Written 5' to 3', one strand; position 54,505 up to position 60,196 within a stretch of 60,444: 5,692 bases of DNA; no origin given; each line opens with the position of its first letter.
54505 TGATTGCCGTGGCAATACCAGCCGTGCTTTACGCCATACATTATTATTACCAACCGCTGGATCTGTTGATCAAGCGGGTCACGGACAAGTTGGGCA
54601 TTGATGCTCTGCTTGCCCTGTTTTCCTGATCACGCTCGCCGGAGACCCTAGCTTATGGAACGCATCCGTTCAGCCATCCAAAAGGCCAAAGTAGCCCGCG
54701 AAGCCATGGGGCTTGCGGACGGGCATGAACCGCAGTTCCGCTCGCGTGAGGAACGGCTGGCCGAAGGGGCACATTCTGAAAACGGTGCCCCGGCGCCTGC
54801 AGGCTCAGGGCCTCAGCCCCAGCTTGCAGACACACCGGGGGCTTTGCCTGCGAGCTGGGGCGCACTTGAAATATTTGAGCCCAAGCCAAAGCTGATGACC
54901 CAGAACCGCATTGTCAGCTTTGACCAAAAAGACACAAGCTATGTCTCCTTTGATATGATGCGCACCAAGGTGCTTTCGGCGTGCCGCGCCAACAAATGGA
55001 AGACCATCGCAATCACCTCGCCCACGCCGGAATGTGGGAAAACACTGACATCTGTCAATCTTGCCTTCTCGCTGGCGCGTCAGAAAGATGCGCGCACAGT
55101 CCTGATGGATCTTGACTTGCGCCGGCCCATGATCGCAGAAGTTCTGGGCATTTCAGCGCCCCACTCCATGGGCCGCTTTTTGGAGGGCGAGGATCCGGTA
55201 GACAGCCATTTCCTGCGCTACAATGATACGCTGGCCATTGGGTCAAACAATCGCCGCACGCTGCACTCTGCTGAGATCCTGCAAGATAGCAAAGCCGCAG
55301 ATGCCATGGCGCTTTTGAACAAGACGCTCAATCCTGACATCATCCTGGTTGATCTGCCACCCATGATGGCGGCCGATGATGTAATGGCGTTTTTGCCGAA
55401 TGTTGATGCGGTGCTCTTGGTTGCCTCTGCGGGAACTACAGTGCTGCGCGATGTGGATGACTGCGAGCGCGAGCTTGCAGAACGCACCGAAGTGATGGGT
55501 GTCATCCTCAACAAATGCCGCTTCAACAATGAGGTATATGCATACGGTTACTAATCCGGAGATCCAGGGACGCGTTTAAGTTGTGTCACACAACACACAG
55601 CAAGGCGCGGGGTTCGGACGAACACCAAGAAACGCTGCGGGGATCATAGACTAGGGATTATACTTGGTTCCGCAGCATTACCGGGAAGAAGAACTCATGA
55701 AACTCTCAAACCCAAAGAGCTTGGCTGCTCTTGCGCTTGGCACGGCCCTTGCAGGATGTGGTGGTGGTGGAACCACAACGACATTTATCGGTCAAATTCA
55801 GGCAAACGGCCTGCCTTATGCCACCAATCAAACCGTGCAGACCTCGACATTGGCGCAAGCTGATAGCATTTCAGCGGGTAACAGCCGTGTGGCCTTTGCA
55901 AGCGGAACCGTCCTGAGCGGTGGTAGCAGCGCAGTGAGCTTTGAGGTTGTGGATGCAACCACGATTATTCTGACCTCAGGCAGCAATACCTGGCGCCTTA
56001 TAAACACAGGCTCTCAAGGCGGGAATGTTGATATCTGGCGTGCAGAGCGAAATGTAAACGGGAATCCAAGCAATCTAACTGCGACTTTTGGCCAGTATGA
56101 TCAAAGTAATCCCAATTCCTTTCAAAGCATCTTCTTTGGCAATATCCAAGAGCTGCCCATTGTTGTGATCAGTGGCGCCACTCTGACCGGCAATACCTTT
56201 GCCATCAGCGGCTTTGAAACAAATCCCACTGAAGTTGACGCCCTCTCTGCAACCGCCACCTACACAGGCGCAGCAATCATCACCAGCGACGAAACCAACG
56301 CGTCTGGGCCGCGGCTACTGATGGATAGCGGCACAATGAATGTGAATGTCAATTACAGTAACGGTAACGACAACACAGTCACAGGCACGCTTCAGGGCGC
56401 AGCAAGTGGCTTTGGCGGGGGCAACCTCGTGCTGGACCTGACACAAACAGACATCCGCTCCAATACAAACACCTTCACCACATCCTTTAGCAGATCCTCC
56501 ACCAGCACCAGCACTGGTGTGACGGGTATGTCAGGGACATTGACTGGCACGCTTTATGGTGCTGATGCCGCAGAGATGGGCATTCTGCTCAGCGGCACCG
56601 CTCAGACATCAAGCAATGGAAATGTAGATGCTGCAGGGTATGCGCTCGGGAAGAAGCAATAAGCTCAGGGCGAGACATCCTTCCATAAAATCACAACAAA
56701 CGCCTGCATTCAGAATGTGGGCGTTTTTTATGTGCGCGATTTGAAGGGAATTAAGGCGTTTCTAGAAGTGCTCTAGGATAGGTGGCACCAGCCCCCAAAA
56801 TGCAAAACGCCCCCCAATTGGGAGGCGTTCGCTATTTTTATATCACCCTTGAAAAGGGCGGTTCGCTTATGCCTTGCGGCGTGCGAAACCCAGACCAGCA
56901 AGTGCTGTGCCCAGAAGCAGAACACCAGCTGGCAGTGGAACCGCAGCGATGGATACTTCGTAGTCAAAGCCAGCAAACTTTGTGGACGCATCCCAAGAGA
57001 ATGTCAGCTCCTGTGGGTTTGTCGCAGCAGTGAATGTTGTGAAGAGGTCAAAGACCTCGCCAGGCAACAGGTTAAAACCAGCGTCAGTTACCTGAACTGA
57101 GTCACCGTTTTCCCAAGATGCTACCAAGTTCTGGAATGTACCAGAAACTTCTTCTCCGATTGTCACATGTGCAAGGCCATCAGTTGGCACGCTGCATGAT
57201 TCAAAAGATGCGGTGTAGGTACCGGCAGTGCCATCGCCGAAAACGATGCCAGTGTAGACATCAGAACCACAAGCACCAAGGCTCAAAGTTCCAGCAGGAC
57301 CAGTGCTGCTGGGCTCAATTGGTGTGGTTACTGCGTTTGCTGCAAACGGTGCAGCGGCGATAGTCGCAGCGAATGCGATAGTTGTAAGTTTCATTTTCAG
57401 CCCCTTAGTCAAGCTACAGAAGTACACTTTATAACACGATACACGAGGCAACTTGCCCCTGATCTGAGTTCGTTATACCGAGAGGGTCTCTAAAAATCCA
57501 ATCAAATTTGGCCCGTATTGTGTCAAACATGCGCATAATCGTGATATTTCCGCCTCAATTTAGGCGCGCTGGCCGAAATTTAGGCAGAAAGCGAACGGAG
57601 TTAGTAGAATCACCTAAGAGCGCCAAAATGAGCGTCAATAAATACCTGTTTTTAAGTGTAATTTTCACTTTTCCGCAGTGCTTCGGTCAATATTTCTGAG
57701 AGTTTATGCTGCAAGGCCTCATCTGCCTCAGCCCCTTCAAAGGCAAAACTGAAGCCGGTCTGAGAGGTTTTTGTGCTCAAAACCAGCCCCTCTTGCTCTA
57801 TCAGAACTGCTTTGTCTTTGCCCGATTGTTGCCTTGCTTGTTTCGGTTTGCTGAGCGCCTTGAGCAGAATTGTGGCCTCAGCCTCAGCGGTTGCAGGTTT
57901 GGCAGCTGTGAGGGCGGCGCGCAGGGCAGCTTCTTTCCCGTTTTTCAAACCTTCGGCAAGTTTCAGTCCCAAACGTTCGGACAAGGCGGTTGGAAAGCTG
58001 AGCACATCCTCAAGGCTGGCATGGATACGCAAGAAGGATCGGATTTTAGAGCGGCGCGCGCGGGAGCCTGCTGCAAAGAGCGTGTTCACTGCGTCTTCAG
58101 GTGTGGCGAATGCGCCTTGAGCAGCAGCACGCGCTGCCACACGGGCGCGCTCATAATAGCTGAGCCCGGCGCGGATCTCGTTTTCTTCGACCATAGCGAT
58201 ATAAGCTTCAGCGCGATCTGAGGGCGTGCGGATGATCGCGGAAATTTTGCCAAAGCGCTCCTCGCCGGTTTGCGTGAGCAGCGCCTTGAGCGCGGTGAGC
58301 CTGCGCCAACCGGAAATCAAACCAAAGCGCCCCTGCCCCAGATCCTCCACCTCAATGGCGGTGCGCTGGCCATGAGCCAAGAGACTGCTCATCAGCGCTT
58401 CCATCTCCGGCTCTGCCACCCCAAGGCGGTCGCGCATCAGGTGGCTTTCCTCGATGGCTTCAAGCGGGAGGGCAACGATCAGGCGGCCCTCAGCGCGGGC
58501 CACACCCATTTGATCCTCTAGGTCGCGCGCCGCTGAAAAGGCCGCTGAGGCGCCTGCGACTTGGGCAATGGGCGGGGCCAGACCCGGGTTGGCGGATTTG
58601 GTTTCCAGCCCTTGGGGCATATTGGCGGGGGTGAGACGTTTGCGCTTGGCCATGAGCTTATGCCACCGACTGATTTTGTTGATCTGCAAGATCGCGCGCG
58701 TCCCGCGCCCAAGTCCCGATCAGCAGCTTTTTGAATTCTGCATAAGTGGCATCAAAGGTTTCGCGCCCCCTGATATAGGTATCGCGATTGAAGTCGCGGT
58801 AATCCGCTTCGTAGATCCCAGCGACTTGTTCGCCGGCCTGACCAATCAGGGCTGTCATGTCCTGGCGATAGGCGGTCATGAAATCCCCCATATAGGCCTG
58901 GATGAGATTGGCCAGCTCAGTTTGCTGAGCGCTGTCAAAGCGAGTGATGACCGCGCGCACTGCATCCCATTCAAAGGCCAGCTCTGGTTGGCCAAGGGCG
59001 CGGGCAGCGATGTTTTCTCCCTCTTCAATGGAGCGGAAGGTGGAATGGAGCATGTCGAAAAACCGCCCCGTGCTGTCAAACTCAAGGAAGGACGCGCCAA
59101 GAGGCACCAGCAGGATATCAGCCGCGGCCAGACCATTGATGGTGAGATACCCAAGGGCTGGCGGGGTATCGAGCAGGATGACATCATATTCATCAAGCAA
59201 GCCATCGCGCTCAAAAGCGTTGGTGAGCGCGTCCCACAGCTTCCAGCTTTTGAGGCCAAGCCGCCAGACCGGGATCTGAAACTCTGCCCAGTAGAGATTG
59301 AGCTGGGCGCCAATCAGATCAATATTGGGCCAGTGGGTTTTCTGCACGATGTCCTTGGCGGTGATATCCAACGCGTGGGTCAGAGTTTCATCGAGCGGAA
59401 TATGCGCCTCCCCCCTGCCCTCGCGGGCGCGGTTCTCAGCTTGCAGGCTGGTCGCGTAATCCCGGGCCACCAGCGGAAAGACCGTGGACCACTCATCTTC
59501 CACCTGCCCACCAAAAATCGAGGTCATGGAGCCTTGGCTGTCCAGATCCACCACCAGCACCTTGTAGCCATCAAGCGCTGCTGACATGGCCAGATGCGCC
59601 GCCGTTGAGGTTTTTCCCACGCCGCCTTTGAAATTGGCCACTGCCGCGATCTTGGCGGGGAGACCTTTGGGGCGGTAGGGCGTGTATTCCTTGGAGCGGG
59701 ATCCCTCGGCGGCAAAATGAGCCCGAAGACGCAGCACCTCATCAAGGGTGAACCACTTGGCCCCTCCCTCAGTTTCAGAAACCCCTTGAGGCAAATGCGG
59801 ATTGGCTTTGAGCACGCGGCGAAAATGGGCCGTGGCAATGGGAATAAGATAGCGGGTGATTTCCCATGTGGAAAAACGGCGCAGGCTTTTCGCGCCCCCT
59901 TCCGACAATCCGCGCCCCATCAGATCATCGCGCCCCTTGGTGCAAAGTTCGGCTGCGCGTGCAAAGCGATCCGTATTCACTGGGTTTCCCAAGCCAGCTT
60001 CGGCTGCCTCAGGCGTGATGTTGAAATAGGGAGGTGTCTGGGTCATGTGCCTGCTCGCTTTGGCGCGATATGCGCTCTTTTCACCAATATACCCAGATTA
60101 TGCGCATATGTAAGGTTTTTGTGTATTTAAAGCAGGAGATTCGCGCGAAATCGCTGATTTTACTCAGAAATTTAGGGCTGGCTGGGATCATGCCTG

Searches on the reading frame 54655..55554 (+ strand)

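Call 60: search_protein_families(library=pfam, proteins=[window:54655-55554:+], max_evalue=0.0001)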
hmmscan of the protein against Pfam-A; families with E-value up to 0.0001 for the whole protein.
window:54655-55554:+ (299 aa): 2 families
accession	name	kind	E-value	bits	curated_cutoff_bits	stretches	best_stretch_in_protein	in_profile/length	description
PF01656.29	CbiA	-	1.7e-07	31.7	25.4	1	118-291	1-86/125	CobQ/CobB/MinD/ParA nucleotide binding domain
PF10609.15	ParA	-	2e-07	31.2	27.1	1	117-290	5-177/246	NUBPL iron-transfer P-loop NTPase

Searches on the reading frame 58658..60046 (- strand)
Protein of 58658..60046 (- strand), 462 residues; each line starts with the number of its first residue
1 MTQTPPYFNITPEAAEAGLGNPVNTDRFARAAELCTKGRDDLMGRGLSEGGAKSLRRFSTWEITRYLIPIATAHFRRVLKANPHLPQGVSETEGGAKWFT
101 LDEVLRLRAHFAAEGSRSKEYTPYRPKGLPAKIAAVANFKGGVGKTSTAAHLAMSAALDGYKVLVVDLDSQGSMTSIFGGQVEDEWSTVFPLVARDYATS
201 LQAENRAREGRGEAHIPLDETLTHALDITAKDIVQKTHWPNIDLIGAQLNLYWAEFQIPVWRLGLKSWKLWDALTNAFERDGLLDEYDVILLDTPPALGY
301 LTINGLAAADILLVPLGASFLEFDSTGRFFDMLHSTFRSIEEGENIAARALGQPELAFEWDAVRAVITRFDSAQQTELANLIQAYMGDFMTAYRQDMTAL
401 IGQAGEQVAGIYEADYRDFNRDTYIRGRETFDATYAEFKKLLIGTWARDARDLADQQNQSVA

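Call 60: search_protein_families(library=pfam, proteins=[window:58658-60046:-], max_evalue=0.0001)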
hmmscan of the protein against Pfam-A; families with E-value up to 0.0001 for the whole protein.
window:58658-60046:- (462 aa): 5 families
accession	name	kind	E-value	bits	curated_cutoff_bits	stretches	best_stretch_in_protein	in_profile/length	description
PF13614.12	AAA_31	-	9.6e-30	104.3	27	1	132-331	2-162/177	AAA domain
PF01656.29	CbiA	-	3.2e-17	63.1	25.4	1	135-378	2-92/125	CobQ/CobB/MinD/ParA nucleotide binding domain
PF09140.17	MipZ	-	3.5e-12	46.6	20.7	1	134-194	3-64/262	ATPase MipZ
PF10609.15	ParA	-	2.3e-07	30.9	27.1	1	132-181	4-54/246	NUBPL iron-transfer P-loop NTPase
PF02374.21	ArsA_ATPase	-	1.8e-06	27.8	24.3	1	140-185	9-54/305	Anion-transporting ATPase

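Call 61: search_dna_similar(query=window:58658-60046:-, collection=plasmids, mode=protein, max_rows=12)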
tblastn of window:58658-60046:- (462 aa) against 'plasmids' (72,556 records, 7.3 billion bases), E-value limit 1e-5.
The search stops at 5000 records and this limit was reached: more records match than are counted here, and every count below describes the 5000 best-scoring records only.
Records with a match: at least 5000; places in all: 5448; records where one place covers at least 80% of the query: 3006.
Best place of each record, by identity: 60-80% 311; <60% 4689.
By first word of the organism name: Klebsiella 923; Rhizobium 693; Agrobacterium 322; Pseudosulfitobacter 268; Sinorhizobium 259; Phaeobacter 238; Enterobacter 169; Sulfitobacter 112; Paracoccus 111; Bradyrhizobium 111; and 220 more.
By predicted mobility (MOB-suite, as given by PLSDB): non-mobilizable 2310; conjugative 2201; mobilizable 489.
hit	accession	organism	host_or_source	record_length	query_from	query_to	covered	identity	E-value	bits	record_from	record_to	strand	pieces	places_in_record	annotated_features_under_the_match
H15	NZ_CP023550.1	Rhodobacter sp. CZR27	cell culture,paddy soil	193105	5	448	96%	80.0%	0e+0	731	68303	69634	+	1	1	AAA family ATPase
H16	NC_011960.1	Cereibacter sphaeroides KD131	-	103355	5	448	96%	80.0%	0e+0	731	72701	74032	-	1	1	AAA family ATPase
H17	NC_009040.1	Cereibacter sphaeroides ATCC 17029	-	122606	5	449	96%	79.8%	0e+0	732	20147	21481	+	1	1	AAA family ATPase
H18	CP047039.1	Cereibacter sphaeroides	cell culture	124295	5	448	96%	79.7%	0e+0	731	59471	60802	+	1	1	AAA family ATPase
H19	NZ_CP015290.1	Cereibacter sphaeroides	Cereibacter sphaeroides 2.4.1,single ...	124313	5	448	96%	79.7%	0e+0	729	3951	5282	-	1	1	AAA family ATPase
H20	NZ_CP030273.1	Cereibacter sphaeroides 2.4.1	cell culture,laboratory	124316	5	448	96%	79.7%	0e+0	729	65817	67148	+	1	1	AAA family ATPase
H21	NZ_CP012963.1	Cereibacter sphaeroides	cell culture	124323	5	448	96%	79.7%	0e+0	729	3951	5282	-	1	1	AAA family ATPase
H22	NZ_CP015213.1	Cereibacter sphaeroides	Cereibacter sphaeroides 2.4.1,single ...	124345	5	448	96%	79.7%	0e+0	729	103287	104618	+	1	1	AAA family ATPase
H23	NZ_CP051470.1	Cereibacter sphaeroides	cell culture,laboratory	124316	5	448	96%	79.7%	0e+0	729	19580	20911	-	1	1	AAA family ATPase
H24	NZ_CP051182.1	Thalassovita gelatinovora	cell culture,IAM12617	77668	5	448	96%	79.5%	0e+0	744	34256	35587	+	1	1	AAA family ATPase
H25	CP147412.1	Cereibacter sphaeroides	purified isolate from lagoon ...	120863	5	448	96%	79.5%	0e+0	728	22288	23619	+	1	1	AAA family ATPase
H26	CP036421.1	Cereibacter sphaeroides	Whole organism,Water collected from a ...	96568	5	448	96%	79.5%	0e+0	728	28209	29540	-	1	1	chromosome partitioning protein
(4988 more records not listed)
